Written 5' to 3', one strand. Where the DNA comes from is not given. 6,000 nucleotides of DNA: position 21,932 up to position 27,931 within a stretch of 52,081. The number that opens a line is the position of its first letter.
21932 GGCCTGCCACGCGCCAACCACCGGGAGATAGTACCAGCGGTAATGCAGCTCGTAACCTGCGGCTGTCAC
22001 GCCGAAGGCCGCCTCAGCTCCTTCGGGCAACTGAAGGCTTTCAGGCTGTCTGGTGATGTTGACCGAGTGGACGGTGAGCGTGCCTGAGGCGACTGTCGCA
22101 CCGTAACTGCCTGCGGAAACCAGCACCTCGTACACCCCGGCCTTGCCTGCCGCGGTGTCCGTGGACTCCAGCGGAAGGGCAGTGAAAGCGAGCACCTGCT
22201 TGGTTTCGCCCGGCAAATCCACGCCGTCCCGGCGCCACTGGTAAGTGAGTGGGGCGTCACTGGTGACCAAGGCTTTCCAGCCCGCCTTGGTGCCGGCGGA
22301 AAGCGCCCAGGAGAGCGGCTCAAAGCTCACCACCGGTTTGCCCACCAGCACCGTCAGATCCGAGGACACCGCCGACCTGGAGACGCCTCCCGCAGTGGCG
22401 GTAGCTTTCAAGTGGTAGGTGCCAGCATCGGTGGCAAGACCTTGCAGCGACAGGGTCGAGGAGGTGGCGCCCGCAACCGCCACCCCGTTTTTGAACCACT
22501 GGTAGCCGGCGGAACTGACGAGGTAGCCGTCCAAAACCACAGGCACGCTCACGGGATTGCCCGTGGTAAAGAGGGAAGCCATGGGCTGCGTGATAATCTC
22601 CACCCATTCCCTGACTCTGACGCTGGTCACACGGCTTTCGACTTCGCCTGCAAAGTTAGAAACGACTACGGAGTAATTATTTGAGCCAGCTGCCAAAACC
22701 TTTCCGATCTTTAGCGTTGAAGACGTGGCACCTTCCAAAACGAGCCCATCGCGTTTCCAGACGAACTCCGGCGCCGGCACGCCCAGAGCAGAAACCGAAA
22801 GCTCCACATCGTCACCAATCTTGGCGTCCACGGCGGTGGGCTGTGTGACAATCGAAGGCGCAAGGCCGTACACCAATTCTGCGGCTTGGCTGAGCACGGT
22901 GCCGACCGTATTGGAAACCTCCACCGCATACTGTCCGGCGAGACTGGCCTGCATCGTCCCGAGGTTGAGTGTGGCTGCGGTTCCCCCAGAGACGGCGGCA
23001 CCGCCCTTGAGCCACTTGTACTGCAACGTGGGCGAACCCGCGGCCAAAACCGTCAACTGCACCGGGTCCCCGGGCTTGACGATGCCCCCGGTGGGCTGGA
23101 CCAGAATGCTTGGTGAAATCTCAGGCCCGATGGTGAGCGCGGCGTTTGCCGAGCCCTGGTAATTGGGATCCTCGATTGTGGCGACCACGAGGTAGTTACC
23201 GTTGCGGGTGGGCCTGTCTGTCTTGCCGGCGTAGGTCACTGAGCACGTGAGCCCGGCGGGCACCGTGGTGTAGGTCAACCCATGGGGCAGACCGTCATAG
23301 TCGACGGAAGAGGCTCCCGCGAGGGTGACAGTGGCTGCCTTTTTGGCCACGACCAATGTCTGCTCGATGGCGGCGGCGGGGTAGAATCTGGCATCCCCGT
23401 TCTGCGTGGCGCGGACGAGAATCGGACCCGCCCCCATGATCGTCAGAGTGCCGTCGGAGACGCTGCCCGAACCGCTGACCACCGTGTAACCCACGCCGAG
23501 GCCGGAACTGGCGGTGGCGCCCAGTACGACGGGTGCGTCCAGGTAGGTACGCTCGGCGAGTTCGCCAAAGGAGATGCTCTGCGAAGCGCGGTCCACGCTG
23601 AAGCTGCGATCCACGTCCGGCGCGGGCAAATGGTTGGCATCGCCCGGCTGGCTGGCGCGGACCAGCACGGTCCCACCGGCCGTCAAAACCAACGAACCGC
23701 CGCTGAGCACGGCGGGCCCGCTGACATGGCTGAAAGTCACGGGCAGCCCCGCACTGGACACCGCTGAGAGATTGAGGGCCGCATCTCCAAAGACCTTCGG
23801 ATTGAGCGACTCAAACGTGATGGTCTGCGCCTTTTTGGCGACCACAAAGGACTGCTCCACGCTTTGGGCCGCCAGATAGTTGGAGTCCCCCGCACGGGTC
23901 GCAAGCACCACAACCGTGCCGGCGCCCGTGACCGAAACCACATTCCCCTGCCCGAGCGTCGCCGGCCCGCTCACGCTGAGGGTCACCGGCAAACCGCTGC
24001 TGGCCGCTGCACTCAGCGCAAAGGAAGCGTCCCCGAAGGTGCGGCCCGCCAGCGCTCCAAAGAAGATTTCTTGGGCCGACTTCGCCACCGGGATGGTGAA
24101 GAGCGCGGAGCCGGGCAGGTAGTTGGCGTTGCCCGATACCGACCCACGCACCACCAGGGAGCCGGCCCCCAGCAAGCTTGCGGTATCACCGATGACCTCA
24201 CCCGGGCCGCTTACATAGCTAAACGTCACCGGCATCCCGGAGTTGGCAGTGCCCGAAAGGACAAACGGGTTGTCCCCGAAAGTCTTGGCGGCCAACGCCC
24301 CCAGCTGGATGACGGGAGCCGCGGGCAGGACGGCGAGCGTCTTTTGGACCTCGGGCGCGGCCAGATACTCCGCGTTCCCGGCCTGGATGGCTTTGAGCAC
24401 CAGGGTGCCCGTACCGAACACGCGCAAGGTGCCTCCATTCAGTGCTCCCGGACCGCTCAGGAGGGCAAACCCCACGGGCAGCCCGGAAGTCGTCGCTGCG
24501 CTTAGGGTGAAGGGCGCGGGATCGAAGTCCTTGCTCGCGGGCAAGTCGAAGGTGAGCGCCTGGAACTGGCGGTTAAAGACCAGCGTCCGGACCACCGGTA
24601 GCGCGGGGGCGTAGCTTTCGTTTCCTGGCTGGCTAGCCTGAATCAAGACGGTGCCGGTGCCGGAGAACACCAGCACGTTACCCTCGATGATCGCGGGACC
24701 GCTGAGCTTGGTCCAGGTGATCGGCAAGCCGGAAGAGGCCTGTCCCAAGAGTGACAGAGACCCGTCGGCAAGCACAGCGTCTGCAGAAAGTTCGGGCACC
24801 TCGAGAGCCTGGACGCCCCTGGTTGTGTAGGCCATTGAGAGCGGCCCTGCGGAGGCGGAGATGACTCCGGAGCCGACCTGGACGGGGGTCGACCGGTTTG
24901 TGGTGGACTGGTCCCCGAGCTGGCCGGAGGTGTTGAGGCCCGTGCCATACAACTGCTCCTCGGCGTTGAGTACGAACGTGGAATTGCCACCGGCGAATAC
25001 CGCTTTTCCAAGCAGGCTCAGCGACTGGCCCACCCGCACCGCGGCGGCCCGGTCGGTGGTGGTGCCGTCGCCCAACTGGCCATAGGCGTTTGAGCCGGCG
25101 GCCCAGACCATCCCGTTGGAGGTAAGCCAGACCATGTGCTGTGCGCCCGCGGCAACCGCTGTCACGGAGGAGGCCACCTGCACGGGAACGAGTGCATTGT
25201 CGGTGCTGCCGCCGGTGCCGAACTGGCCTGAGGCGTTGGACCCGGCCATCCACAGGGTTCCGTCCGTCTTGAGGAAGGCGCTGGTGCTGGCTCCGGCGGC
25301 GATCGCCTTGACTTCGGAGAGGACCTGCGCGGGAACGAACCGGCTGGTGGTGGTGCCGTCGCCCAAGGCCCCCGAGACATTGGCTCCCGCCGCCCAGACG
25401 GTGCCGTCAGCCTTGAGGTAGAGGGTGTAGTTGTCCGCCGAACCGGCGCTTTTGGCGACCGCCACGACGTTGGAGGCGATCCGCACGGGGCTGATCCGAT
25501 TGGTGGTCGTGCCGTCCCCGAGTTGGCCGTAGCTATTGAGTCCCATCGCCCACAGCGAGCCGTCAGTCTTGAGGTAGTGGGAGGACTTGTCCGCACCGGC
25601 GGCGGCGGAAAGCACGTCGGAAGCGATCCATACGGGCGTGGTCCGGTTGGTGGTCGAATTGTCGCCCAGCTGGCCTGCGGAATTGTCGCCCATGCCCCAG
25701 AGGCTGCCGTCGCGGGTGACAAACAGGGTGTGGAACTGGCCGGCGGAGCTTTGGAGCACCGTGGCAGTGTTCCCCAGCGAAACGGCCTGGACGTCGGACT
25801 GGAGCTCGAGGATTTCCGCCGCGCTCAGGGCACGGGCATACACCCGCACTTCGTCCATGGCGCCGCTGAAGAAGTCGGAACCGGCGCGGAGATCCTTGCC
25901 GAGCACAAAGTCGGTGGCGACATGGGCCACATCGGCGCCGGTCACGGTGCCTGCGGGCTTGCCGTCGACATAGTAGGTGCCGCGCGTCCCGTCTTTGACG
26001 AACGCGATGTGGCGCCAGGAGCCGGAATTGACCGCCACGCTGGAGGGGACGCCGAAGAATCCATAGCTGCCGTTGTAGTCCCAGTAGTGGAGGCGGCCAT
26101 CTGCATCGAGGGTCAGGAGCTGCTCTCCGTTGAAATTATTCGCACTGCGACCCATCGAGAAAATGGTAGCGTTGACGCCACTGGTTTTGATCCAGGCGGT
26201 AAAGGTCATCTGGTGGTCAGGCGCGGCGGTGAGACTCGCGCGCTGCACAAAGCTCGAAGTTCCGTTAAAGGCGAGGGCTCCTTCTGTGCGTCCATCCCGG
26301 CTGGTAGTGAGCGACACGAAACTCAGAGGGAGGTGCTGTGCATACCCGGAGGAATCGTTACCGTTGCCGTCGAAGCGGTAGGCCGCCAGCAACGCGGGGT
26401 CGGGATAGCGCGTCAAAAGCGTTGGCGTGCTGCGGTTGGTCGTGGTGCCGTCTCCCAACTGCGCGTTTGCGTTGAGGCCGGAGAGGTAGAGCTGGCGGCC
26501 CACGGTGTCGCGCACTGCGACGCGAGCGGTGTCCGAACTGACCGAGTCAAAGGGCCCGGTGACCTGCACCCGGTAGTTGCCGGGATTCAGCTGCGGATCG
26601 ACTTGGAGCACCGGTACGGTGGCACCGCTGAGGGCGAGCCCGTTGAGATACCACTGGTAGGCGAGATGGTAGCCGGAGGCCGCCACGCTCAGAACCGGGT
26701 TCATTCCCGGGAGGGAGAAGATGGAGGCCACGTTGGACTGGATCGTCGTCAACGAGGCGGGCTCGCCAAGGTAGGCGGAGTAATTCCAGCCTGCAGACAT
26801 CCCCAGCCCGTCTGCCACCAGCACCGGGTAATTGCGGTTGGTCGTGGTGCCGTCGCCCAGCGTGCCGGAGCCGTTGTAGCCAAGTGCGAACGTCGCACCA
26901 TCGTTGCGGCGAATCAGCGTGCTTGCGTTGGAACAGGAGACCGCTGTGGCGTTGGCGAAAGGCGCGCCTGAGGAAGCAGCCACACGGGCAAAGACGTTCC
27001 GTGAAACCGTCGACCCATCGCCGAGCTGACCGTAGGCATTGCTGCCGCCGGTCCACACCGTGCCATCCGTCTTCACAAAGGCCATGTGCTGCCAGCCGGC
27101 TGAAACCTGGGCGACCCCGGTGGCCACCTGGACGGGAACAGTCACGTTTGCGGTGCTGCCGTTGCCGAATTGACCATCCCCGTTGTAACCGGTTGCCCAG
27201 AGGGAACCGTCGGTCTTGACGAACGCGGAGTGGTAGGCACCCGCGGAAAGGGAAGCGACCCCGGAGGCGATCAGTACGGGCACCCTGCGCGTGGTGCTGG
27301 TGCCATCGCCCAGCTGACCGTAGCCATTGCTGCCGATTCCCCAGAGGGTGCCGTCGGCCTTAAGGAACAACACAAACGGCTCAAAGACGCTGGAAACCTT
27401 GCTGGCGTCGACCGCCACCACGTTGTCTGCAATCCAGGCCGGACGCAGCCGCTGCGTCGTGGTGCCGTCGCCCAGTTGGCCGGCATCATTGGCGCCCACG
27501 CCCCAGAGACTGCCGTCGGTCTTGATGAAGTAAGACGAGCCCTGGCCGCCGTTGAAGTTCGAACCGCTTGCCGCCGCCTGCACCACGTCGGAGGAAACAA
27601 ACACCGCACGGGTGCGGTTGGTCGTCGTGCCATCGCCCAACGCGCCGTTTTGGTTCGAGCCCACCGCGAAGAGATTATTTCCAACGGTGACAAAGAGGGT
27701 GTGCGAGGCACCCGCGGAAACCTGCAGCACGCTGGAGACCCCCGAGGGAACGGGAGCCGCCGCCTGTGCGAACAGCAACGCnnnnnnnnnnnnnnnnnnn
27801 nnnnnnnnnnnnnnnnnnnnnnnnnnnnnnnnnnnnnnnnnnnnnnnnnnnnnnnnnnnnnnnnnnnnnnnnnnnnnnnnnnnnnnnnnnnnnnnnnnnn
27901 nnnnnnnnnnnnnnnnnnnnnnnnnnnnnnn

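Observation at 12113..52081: One uninterrupted 39.97-kb reading frame (at least 13,322 codons) encoding a mosaic giant surface protein, still open at the window edge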

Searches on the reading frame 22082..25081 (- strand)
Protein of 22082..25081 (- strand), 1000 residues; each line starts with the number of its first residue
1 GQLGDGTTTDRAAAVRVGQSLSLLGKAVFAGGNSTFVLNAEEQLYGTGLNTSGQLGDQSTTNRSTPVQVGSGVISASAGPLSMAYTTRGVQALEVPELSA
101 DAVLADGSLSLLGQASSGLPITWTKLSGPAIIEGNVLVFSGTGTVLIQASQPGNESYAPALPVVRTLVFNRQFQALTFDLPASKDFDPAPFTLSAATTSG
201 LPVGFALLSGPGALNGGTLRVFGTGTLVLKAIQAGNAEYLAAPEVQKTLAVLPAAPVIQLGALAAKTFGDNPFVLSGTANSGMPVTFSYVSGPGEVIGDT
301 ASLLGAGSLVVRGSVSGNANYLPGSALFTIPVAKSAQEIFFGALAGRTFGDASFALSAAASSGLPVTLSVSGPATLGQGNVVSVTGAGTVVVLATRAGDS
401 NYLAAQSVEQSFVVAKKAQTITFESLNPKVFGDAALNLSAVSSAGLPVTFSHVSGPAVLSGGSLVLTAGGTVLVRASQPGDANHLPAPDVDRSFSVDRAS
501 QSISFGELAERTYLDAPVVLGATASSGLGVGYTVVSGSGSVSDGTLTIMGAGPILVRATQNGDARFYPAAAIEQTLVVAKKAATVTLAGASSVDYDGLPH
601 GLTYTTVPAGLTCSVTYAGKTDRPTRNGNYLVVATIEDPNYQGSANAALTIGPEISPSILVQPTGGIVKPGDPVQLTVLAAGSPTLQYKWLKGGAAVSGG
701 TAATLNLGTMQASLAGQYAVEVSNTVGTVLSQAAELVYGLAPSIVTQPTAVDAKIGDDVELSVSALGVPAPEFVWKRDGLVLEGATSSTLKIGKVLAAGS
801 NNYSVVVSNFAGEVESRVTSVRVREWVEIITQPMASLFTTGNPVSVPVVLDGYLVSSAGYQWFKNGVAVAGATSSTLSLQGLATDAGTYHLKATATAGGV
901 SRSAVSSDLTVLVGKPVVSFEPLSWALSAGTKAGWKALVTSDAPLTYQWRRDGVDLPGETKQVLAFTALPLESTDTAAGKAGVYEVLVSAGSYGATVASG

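Call 5: search_protein_families(library=pfam, proteins=[window:22082-25081:-], max_evalue=0.01)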
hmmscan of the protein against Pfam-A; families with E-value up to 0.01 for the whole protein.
window:22082-25081:- (1000 aa): 7 families
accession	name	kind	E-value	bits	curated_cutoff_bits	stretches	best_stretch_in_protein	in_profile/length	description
PF13927.12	Ig_3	-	3.2e-27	95.3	30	2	742-809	2-78/78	Immunoglobulin domain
PF18887.5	MBG_3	-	1.7e-19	70.1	25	1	583-653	1-70/72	MBG domain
PF07679.22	I-set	-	1.4e-17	64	23.7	2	742-819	1-87/90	Immunoglobulin I-set domain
PF13895.12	Ig_2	-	5.7e-13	49.4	27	0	858-905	29-71/79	Immunoglobulin domain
PF25390.1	WD40_RLD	-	5e-09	36.4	150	1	1-89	172-265/363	RCC1-like domain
PF13540.12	RCC1_2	-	2.5e-05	24.4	22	1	26-54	2-30/30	Regulator of chromosome condensation (RCC1) repeat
PF00415.24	RCC1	-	6.4e-05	23.9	21.7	1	43-79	3-43/50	Regulator of chromosome condensation (RCC1) repeat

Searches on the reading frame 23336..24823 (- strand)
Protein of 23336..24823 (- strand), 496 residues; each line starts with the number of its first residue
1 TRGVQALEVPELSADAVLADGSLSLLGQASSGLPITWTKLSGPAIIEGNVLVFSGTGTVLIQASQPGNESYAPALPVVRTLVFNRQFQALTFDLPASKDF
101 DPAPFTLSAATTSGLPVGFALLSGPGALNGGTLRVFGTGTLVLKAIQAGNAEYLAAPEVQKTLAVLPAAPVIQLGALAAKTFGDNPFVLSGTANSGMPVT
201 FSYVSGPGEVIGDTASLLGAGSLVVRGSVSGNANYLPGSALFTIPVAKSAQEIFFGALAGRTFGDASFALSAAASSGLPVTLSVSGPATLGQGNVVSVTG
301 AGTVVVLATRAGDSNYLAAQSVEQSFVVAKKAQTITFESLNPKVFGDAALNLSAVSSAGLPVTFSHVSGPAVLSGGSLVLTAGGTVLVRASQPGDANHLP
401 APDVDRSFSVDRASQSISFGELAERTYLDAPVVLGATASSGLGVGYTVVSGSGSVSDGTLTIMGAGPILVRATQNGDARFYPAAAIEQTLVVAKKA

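Call 32: search_protein_families(library=ncbifam, proteins=[window:23336-24823:-], max_evalue=0.01)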
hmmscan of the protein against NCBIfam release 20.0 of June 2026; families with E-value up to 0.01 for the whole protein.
window:23336-24823:- (496 aa): 0 families

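Call 33: search_solved_structures(query=window:23336-24823:-, max_evalue=1)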
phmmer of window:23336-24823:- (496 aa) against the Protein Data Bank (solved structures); distinct sequences matched with E-value up to 1: 2.
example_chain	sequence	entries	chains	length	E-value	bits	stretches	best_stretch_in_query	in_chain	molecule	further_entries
7jk9_A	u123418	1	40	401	0.65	12.3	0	268-310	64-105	Protochlorophyllide reductase B, chloroplastic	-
7ps1_B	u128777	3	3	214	0.67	12.3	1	405-467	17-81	Beta-27 Fab light chain | Beta-27 light chain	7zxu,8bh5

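Call 64: search_protein_families(library=pfam, proteins=[window:23336-24823:-], max_evalue=5)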
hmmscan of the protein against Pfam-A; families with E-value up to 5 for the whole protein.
window:23336-24823:- (496 aa): 0 families

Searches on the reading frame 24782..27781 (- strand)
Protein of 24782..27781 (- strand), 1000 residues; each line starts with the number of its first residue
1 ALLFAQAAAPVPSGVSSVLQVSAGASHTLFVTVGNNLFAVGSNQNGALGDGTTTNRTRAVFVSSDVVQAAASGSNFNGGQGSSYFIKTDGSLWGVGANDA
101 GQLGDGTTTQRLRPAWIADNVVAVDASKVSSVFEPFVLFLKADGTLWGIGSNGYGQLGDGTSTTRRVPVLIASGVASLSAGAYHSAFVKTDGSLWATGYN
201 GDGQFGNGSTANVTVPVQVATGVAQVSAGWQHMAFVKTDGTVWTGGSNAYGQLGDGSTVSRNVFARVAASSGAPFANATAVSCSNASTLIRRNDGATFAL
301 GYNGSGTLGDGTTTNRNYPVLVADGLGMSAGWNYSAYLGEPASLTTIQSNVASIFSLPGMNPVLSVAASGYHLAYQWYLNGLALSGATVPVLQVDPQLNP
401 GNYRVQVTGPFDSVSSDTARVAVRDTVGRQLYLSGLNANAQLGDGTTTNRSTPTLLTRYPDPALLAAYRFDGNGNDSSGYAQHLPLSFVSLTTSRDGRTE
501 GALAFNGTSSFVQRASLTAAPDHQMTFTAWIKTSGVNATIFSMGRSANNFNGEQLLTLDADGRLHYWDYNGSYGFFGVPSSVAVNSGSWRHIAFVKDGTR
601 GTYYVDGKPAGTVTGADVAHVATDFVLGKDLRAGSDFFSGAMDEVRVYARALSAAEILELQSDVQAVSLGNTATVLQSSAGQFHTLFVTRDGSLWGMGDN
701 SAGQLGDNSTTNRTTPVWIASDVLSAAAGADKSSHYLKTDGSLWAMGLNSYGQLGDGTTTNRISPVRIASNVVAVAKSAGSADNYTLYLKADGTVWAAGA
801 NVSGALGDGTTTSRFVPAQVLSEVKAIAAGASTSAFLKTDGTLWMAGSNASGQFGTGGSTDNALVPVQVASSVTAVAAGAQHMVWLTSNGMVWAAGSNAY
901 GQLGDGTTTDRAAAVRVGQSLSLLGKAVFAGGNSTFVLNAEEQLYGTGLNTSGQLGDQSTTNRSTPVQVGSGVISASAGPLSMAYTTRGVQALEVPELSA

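Call 4: search_protein_families(library=pfam, proteins=[window:24782-27781:-], max_evalue=0.01)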
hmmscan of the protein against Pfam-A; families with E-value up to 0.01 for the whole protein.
window:24782-27781:- (1000 aa): 6 families
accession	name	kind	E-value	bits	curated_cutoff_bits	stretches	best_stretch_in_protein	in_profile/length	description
PF25390.1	WD40_RLD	-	3.3e-119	398.9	150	3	16-335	31-361/363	RCC1-like domain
PF00415.24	RCC1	-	1.8e-88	291.4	21.7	12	143-188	1-50/50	Regulator of chromosome condensation (RCC1) repeat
PF13540.12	RCC1_2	-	3.9e-64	211.4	22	9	175-204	1-30/30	Regulator of chromosome condensation (RCC1) repeat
PF13385.13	Laminin_G_3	-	6e-27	95.1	27.6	1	507-657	2-150/151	Concanavalin A-like lectin/glucanases superfamily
PF25384.1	Alsin_RLD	-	1e-07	32.1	100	0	874-960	223-312/405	Alsin RCC1-like domain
PF02210.31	Laminin_G_2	-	0.0025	18.7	22.9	0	532-647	2-123/126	Laminin G domain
